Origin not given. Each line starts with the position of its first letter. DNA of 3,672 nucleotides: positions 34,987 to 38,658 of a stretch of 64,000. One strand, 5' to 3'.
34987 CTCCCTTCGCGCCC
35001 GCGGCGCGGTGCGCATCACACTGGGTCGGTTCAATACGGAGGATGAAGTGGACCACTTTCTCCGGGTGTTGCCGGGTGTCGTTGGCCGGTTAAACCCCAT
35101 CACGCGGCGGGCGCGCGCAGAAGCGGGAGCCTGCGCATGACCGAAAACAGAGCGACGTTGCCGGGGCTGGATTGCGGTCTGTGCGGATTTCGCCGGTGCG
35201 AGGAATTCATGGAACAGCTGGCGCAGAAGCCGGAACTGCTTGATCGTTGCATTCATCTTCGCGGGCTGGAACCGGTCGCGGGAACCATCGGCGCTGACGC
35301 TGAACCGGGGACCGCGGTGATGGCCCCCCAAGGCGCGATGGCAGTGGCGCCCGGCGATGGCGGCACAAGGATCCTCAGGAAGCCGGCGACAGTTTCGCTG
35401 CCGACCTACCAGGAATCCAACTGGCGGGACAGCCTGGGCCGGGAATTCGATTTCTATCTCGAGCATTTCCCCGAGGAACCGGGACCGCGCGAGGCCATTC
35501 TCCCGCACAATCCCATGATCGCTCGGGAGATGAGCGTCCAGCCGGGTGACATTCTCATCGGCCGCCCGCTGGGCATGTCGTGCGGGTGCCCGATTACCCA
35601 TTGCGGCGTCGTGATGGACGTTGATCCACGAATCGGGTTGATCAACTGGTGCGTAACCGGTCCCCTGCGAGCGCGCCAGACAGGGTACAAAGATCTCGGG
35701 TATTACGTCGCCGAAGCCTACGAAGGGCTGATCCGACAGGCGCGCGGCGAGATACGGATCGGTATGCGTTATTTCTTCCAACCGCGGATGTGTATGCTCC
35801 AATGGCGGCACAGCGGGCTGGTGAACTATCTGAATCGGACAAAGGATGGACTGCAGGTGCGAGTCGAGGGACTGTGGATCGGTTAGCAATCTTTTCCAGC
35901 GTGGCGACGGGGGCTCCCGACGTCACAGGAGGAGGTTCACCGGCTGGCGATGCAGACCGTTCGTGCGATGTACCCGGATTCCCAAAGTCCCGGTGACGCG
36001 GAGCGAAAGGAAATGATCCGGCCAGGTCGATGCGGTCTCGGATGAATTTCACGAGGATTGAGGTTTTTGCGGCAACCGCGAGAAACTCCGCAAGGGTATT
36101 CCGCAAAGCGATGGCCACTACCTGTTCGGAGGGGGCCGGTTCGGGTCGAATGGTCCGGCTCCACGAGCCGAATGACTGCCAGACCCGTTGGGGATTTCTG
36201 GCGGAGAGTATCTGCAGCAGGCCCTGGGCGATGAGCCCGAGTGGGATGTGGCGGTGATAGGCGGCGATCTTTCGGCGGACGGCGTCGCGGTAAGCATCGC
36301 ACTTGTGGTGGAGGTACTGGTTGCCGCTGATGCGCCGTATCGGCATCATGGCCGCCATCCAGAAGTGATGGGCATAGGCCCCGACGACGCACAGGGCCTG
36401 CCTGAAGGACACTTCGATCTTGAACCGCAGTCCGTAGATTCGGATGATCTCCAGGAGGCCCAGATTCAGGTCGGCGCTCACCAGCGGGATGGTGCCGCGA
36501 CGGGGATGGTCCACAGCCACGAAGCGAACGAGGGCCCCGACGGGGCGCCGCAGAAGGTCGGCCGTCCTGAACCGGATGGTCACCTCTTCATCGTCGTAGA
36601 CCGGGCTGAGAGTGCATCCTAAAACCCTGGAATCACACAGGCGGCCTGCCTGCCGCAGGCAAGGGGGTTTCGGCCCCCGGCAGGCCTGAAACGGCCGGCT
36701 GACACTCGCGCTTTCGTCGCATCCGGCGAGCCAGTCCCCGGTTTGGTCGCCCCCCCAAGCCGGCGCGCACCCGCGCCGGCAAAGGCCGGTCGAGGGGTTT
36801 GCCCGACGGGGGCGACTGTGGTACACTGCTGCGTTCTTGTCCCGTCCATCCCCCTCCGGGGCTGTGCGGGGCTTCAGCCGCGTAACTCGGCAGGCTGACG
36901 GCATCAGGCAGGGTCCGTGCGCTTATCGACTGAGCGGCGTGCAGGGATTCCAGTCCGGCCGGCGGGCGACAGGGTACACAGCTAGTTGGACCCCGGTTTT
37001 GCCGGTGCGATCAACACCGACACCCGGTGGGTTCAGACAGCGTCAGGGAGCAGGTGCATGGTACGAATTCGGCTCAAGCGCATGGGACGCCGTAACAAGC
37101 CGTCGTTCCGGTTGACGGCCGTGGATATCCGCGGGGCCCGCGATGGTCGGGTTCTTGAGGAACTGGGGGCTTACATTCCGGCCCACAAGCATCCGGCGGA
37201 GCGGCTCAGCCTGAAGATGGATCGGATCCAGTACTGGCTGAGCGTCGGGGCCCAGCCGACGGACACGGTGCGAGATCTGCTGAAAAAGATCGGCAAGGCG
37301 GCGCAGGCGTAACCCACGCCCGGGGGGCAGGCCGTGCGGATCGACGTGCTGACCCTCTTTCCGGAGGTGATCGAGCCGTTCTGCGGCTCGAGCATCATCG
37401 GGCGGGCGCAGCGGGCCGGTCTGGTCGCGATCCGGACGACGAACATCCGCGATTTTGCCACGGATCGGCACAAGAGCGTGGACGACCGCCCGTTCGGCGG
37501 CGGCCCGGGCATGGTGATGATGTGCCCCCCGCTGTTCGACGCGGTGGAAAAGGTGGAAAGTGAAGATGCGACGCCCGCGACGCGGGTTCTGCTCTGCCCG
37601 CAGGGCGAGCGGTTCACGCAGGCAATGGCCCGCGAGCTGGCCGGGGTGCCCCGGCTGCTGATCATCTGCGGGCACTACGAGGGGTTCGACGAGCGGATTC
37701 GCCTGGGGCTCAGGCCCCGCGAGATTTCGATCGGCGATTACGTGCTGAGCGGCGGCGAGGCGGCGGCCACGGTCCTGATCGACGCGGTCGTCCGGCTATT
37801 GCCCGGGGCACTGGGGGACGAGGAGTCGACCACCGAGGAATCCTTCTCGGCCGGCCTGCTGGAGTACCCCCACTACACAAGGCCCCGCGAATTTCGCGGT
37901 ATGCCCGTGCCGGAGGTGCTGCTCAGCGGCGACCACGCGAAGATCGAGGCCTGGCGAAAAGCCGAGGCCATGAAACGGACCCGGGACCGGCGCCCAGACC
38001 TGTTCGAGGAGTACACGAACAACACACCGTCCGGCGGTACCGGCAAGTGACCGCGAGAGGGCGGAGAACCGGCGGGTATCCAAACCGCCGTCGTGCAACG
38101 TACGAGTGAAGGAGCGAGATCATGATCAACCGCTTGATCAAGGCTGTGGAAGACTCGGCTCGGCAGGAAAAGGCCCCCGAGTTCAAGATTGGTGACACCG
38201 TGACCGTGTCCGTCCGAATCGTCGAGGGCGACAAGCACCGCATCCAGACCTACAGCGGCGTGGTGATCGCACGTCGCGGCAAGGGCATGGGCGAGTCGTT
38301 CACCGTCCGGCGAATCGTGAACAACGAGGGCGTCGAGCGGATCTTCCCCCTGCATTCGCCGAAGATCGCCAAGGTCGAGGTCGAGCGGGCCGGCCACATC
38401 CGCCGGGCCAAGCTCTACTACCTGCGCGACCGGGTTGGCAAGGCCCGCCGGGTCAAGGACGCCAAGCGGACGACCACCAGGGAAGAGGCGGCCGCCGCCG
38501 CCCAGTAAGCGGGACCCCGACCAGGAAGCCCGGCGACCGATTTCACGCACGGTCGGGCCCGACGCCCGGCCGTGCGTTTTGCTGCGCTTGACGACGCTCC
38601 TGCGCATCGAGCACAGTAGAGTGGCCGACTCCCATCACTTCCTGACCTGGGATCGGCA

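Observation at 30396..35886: NifA-like sigma-54 activator divergent from an ATGA-chained operon: orphan ABC ATPase, G3E GTPase, NifS, Cys-rich Fe-S protein (candidate uncharacterised metallocluster/sulfur-trafficking system)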

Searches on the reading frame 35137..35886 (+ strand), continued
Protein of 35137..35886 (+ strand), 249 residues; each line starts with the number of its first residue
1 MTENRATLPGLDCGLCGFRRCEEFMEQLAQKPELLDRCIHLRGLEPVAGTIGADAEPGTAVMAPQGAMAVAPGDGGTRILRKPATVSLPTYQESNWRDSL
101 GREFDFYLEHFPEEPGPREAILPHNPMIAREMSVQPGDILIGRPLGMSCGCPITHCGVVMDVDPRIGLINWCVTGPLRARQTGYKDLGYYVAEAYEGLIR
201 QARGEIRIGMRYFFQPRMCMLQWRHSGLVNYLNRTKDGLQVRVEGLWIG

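Call 70: find_homologous_proteins(query=P0168, max_evalue=1e-10)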
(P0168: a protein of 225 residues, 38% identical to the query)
Query P0168 (225 aa): 675 proteins with E <= 1e-10 among 755 candidates; the best 120 are listed.
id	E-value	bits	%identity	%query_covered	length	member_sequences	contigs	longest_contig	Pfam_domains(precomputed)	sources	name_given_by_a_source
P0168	3.1e-153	526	100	100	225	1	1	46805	PF04060.19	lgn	-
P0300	3.3e-110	385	76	94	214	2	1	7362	PF04060.19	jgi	jgi:uncharacterized Fe-S cluster-containing protein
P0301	5.2e-110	384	76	98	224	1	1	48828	PF04060.19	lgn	-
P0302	6.3e-109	381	72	100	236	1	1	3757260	PF04060.19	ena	-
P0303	2.7e-103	362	71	96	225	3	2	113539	PF04060.19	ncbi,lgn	-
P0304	1.1e-101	357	73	91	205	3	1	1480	PF04060.19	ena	-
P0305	1.5e-101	357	73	92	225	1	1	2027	PF04060.19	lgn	-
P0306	8.9e-100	351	72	92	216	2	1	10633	PF04060.19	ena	-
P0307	9.7e-100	351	70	93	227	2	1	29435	PF04060.19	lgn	-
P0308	1.6e-99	350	68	95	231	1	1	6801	PF04060.19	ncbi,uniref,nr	ncbi:MAG: Fe-S cluster protein [Methanospirillum sp.]|uniref:(Fe-S)-binding protein n=1 Tax=Methanos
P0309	1.7e-99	350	66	98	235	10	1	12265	PF04060.19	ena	-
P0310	1.7e-98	347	70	92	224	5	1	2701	PF04060.19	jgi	-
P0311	1.3e-97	344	71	91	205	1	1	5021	PF04060.19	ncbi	ncbi:MAG: (Fe-S)-binding protein [Methanobacteriota archaeon]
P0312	9.0e-97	341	67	95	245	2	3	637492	PF04060.19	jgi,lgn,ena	-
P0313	8.2e-96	338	67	97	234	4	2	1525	PF04060.19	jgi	-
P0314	8.3e-96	338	70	90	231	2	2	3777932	PF04060.19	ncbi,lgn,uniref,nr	ncbi:(Fe-S)-binding protein [Methanospirillum lacunae]|uniref:Fe-S cluster protein n=1 Tax=Methanosp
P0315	1.7e-95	337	68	94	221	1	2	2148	PF04060.19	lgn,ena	-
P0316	4.7e-95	335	68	94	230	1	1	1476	PF04060.19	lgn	-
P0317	7.9e-95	335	70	89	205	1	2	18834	PF04060.19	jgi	jgi:uncharacterized Fe-S cluster-containing protein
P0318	1.4e-94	334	71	90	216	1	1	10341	PF04060.19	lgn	-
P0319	2.1e-94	333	71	90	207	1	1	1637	PF04060.19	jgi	jgi:hypothetical protein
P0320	9.9e-92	324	69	91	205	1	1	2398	PF04060.19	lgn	-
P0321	9.9e-92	324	67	91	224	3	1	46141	PF04060.19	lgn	-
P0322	3.0e-90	320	68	92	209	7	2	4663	PF04060.19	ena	-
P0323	1.9e-89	317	66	92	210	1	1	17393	PF04060.19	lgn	-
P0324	4.4e-89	316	68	90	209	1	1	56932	PF04060.19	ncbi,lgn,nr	ncbi:MAG TPA: (Fe-S)-binding protein [Methanospirillum sp.]|nr:(Fe-S)-binding protein [Methanospiril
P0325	2.4e-87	310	66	92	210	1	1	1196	PF04060.19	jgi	jgi:uncharacterized Fe-S cluster-containing protein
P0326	1.6e-86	307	67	92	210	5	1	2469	PF04060.19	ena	-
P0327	1.0e-85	305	64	92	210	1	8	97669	PF04060.19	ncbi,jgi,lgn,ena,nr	ncbi:MAG: Fe-S cluster protein [Methanomicrobiales archaeon]|nr:Fe-S cluster protein [Methanomicrobi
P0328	3.0e-85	303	64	92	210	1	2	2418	PF04060.19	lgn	-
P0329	1.4e-84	301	65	91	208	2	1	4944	PF04060.19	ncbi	-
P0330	1.4e-84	301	65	91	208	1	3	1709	PF04060.19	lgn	-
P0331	2.0e-84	301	64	91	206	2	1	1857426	PF04060.19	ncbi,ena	-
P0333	5.1e-83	296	62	91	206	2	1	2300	PF04060.19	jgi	jgi:uncharacterized Fe-S cluster-containing protein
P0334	1.0e-82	295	63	89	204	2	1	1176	PF04060.19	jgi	-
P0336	2.5e-82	294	64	91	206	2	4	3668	PF04060.19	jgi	jgi:uncharacterized Fe-S cluster-containing protein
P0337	2.6e-82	294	64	91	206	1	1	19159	PF04060.19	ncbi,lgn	-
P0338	2.9e-82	293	65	91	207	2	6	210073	PF04060.19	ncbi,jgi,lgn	-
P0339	5.1e-82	293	64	91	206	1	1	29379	PF04060.19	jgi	-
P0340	5.8e-82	293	63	89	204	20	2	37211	PF04060.19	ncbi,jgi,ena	-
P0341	7.8e-82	292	62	90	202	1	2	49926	PF04060.19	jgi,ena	-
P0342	8.3e-82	292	59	94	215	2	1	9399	PF04060.19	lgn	-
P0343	1.4e-81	291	62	89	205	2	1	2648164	PF04060.19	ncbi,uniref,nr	ncbi:(Fe-S)-binding protein [Methanogenium organophilum]|uniref:Fe-S cluster protein n=1 Tax=Methano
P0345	1.7e-81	291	61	89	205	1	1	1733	PF04060.19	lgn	-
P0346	3.7e-81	290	62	89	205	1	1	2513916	PF04060.19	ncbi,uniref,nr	ncbi:Fe-S cluster protein [Methanogenium sp. S4BF]|uniref:(Fe-S)-binding protein n=1 Tax=Methanogeni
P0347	7.3e-81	289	65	88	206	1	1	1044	PF04060.19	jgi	jgi:uncharacterized Fe-S cluster-containing protein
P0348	1.3e-80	288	62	91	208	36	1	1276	PF04060.19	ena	-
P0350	1.6e-80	288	62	91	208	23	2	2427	PF04060.19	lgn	-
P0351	2.3e-80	287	61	89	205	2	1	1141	PF04060.19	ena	-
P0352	3.1e-80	287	63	89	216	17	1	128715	PF04060.19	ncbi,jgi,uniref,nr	ncbi:putative Fe-S cluster [Methanoculleus chikugoensis]|uniref:Putative Fe-S cluster n=1 Tax=Methan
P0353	3.5e-80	287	63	92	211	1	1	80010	PF04060.19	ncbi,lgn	-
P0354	6.0e-80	286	64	91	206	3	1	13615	PF04060.19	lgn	-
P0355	6.7e-80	286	63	91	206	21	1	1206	PF04060.19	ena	-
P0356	8.3e-80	285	64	92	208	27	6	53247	PF04060.19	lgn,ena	-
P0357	1.1e-79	285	63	91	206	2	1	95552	PF04060.19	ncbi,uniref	ncbi:(Fe-S)-binding protein [Methanoculleus sp.]|uniref:(Fe-S)-binding protein n=1 Tax=Methanoculleu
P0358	2.5e-79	284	62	89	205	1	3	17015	PF04060.19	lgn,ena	-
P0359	5.0e-79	283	59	90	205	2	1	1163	PF04060.19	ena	-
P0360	8.5e-79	282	61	89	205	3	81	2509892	PF04060.19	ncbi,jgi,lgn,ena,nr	ncbi:MAG: (Fe-S)-binding protein [Candidatus Methanoculleus thermohydrogenotrophicum]|jgi:uncharacte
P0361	1.1e-78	282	62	91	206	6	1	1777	PF04060.19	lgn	-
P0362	1.3e-78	282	60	89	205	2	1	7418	PF04060.19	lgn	-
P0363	1.5e-78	281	62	89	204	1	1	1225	PF04060.19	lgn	-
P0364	1.5e-78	281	62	89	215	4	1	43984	PF04060.19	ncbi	-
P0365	1.7e-78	281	61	91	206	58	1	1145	PF04060.19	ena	-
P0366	2.8e-78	280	60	89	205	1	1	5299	PF04060.19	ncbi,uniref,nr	ncbi:(Fe-S)-binding protein [Methanogenium sp. MK-MG]|uniref:(Fe-S)-binding protein n=1 Tax=Methanog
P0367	3.4e-78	280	62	91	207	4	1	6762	PF04060.19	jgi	-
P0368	3.5e-78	280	58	89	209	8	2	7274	PF04060.19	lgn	-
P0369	4.2e-78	280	62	89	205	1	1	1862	PF04060.19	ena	-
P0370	4.4e-78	280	62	90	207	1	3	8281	PF04060.19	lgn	-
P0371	5.5e-78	279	60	90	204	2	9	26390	PF04060.19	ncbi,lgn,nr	ncbi:MAG: Fe-S cluster protein [Methanomicrobiaceae archaeon]|nr:Fe-S cluster protein [Methanomicrob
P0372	6.3e-78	279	61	91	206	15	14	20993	PF04060.19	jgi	jgi:hypothetical protein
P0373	9.9e-78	279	61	88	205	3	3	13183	PF04060.19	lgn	-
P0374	1.0e-77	279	61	89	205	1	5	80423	PF04060.19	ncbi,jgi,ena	ncbi:MAG: (Fe-S)-binding protein [Methanoculleus sp.]|jgi:hypothetical protein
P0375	1.0e-77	279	59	93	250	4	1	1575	PF04060.19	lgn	-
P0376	1.3e-77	278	61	89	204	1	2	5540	PF04060.19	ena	-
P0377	1.4e-77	278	61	89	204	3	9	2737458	PF04060.19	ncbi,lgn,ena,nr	ncbi:MAG: Fe-S cluster protein [Methanomicrobiales archaeon]|nr:Fe-S cluster protein [Methanomicrobi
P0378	1.5e-77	278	60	91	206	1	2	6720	PF04060.19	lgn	-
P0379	1.9e-77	278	61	89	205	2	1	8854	PF04060.19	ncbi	-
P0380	2.5e-77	277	64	87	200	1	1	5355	PF04060.19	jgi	jgi:uncharacterized Fe-S cluster-containing protein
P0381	2.9e-77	277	60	91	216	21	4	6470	PF04060.19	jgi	jgi:Predicted Fe-S protein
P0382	3.0e-77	277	59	92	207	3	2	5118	PF04060.19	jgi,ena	-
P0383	4.1e-77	277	60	89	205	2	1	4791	PF04060.19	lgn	-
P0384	4.4e-77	277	61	89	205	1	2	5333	PF04060.19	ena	-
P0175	4.5e-77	277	58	92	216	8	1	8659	PF04060.19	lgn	-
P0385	5.4e-77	276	61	89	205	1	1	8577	PF04060.19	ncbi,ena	-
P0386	5.6e-77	276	62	89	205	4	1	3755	PF04060.19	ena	-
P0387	8.5e-77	276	61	89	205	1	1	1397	PF04060.19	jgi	-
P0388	8.9e-77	276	61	89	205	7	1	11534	PF04060.19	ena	-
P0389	9.4e-77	275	57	89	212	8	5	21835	PF04060.19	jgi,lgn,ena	-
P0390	1.2e-76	275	57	89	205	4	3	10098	PF04060.19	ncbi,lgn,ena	-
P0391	1.2e-76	275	61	89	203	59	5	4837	PF04060.19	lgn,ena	-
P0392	1.2e-76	275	60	89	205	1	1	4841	PF04060.19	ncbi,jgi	-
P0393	1.3e-76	275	61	89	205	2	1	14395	PF04060.19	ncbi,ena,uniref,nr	ncbi:(Fe-S)-binding protein [Methanoculleus sp.]|uniref:(Fe-S)-binding protein n=1 Tax=Methanoculleu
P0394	1.3e-76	275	59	90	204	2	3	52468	PF04060.19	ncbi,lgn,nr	ncbi:MAG: hypothetical protein PWP08_99 [Methanofollis sp.]|nr:hypothetical protein [Methanofollis s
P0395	1.4e-76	275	59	91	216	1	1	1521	PF04060.19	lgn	-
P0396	1.5e-76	275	61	89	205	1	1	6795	PF04060.19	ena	-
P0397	1.6e-76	275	61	89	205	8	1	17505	PF04060.19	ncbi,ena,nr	ncbi:MAG: Fe-S cluster protein [Methanomicrobiales archaeon]|nr:Fe-S cluster protein [Methanomicrobi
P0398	1.6e-76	275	55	92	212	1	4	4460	PF04060.19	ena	-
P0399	1.9e-76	274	60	91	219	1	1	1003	PF04060.19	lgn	-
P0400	2.0e-76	274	61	89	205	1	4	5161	PF04060.19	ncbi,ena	-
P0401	2.0e-76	274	60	89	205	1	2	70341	PF04060.19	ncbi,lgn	-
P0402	2.0e-76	274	61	89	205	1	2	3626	PF04060.19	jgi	jgi:hypothetical protein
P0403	2.1e-76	274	60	91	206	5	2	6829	PF04060.19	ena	-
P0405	3.6e-76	274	57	95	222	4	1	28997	PF04060.19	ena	-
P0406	3.8e-76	273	61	89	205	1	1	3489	PF04060.19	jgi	-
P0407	3.8e-76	273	61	89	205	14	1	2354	PF04060.19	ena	-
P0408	3.9e-76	273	60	89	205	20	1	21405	PF04060.19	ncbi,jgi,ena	ncbi:MAG: (Fe-S)-binding protein [Methanoculleus sp.]|jgi:uncharacterized Fe-S cluster-containing pr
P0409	4.5e-76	273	60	89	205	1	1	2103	PF04060.19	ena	-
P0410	4.6e-76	273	60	91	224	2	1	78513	PF04060.19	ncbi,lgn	-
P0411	5.2e-76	273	59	90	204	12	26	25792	PF04060.19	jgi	-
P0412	5.6e-76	273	59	91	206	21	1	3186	PF04060.19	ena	-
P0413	5.8e-76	273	61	89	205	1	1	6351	PF04060.19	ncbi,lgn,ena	-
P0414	5.9e-76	273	61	89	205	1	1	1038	PF04060.19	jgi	-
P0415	6.3e-76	273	58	89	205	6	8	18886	PF04060.19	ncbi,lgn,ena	-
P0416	6.3e-76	273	60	89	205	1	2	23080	PF04060.19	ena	-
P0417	6.4e-76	273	60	89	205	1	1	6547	PF04060.19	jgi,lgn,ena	jgi:uncharacterized Fe-S cluster-containing protein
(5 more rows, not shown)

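Call 71: find_encoding_contigs(protein=P0343, flank=7000, max_places=1)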
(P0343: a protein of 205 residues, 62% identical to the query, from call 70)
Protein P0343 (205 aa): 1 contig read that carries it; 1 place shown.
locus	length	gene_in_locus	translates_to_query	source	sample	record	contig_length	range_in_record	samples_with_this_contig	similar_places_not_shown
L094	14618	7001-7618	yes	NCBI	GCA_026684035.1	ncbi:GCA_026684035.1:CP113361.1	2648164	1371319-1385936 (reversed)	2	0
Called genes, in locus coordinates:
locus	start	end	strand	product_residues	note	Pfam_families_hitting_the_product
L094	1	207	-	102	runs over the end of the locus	PF00583:Acetyltransf_1 (weak)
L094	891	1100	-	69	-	-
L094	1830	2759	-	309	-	PF00149:Metallophos, PF12850:Metallophos_2 (weak)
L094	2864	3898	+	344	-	-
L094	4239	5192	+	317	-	PF00056:Ldh_1_N, PF02866:Ldh_1_C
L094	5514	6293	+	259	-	PF00005:ABC_tran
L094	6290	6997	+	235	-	PF02492:cobW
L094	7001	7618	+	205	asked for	PF04060:FeS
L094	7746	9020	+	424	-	PF00291:PALP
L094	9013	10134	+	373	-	PF02776:TPP_enzyme_N (weak), PF02775:TPP_enzyme_C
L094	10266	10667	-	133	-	-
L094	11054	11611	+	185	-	PF00352:TBP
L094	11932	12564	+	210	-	PF00903:Glyoxalase, PF12674:Zn_ribbon_2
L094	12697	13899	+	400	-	-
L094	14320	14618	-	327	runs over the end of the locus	PF24400:DUF7544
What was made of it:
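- In Methanogenium the triad directly precedes a 424-aa PALP gene and a TPP-enzyme gene, with no COG1900 gene present (call 71).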

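Call 72: find_encoding_contigs(protein=P0314, flank=7000, max_places=1)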
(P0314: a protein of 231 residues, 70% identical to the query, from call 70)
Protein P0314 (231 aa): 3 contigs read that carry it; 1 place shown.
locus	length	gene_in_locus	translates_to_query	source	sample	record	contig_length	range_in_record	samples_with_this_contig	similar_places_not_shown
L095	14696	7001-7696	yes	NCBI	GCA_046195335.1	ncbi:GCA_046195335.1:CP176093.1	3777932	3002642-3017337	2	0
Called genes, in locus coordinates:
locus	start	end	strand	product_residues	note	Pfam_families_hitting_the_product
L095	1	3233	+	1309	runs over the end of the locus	PF00989:PAS (weak), PF08448:PAS_4 (weak), PF13188:PAS_8 (weak), PF13426:PAS_9, PF11698:V-ATPase_H_C (faint), PF00989:PAS (weak), PF00015:MCPsignal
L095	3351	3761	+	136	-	-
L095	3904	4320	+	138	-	PF01243:PNPOx_N, PF16242:Pyrid_ox_like (weak)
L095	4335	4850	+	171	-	PF01047:MarR, PF12802:MarR_2, PF13412:HTH_24 (weak), PF13463:HTH_27 (weak), PF13601:HTH_34 (weak)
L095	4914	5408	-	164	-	PF01381:HTH_3, PF13443:HTH_26 (weak)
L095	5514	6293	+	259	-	PF00005:ABC_tran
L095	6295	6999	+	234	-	PF02492:cobW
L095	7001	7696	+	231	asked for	PF04060:FeS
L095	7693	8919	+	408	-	PF01837:HcyBio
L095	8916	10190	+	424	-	PF00291:PALP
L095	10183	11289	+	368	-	PF02776:TPP_enzyme_N, PF02775:TPP_enzyme_C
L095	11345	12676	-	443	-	PF18911:PKD_4, PF00801:PKD, PF18911:PKD_4, PF00801:PKD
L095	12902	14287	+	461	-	-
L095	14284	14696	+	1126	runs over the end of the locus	PF00082:Peptidase_S8, PF05048:NosD, PF13229:Beta_helix, PF05048:NosD, PF13229:Beta_helix, PF23914:TPR_CcmH_CycH (weak), PF13181:TPR_8 (weak), PF13414:TPR_11, +12 more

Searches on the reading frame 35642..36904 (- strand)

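Call 3: search_protein_families(library=pfam, proteins=[window:35642-36904:-], max_evalue=0.01)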
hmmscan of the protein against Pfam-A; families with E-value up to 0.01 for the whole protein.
window:35642-36904:- (420 aa): 0 families

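Call 4: search_protein_families(library=ncbifam, proteins=[window:35642-36904:-], max_evalue=0.01)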
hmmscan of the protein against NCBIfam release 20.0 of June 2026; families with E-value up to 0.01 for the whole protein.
window:35642-36904:- (420 aa): 2 families
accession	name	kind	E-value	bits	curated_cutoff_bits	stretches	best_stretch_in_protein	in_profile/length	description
NF049999.1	transpos_IS701_3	equivalog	1.5e-06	27.4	170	1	106-170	256-326/412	IS701 family transposase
NF049925.1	transpos_IS4_4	equivalog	0.00011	21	250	1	126-169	289-334/449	IS4 family transposase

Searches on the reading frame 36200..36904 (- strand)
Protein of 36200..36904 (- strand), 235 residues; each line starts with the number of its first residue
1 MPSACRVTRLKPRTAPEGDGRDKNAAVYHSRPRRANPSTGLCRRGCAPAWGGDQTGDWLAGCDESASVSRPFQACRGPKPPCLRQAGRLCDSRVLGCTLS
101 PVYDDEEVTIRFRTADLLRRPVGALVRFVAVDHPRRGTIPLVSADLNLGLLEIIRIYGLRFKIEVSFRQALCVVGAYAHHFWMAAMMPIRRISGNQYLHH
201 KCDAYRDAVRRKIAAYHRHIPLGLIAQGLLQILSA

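Call 76: search_protein_families(library=ncbifam, proteins=[window:36200-36904:-], max_evalue=0.01)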
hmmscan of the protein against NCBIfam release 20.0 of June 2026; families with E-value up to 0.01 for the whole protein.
window:36200-36904:- (235 aa): 2 families
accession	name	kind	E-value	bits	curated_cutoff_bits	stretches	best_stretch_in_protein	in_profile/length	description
NF049925.1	transpos_IS4_4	equivalog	5e-05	22.2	250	1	126-169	289-334/449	IS4 family transposase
NF049999.1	transpos_IS701_3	equivalog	7.8e-05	21.7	170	1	106-170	256-326/412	IS701 family transposase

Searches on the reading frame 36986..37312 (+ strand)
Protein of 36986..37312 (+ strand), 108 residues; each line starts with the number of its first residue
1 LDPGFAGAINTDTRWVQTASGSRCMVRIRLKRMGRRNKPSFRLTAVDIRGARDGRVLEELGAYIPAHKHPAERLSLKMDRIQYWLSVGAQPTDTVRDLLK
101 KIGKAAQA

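Call 76: search_protein_families(library=ncbifam, proteins=[window:36986-37312:+], max_evalue=0.01)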
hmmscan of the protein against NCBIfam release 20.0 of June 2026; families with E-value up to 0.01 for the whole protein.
window:36986-37312:+ (108 aa): 4 families
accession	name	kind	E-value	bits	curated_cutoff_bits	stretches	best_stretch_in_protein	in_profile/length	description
TIGR00002.1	S16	equivalog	4.8e-28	97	45.3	1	26-103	1-76/78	30S ribosomal protein S16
NF011093.0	PRK14520.1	equivalog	1.5e-24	86.8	165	1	26-103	3-78/156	30S ribosomal protein S16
NF011094.0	PRK14521.1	equivalog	5.8e-21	75.2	209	1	26-103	3-78/186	30S ribosomal protein S16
NF011095.0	PRK14522.1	equivalog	3.7e-13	49.9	192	1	26-101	3-75/119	30S ribosomal protein S16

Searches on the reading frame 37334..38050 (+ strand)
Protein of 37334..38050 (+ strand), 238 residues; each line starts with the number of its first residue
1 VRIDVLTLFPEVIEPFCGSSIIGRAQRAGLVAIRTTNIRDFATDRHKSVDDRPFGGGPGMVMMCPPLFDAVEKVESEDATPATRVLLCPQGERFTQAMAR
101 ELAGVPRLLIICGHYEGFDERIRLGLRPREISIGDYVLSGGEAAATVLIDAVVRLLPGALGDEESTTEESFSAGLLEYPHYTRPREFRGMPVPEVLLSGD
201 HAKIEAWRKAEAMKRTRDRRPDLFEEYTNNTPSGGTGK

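Call 76: search_protein_families(library=ncbifam, proteins=[window:37334-38050:+], max_evalue=0.01)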
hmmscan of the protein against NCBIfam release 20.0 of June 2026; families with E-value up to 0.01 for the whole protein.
window:37334-38050:+ (238 aa): 2 families
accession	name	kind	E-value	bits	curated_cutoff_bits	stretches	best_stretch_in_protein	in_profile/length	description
NF000648.1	PRK00026.1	equivalog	5.7e-94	313.4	220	1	1-224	1-221/221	tRNA (guanosine(37)-N1)-methyltransferase TrmD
TIGR00088.1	trmD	equivalog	1.5e-91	305.8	195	1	1-231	1-228/233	tRNA (guanosine(37)-N1)-methyltransferase TrmD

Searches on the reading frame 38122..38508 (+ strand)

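Call 76: search_protein_families(library=ncbifam, proteins=[window:38122-38508:+], max_evalue=0.01)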
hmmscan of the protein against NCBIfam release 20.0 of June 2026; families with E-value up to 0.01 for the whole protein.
window:38122-38508:+ (128 aa): 1 family
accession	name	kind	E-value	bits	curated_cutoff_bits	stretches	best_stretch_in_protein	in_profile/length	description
TIGR01024.1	rplS_bact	equivalog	7.7e-45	151.7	90.7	1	4-114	2-113/114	50S ribosomal protein L19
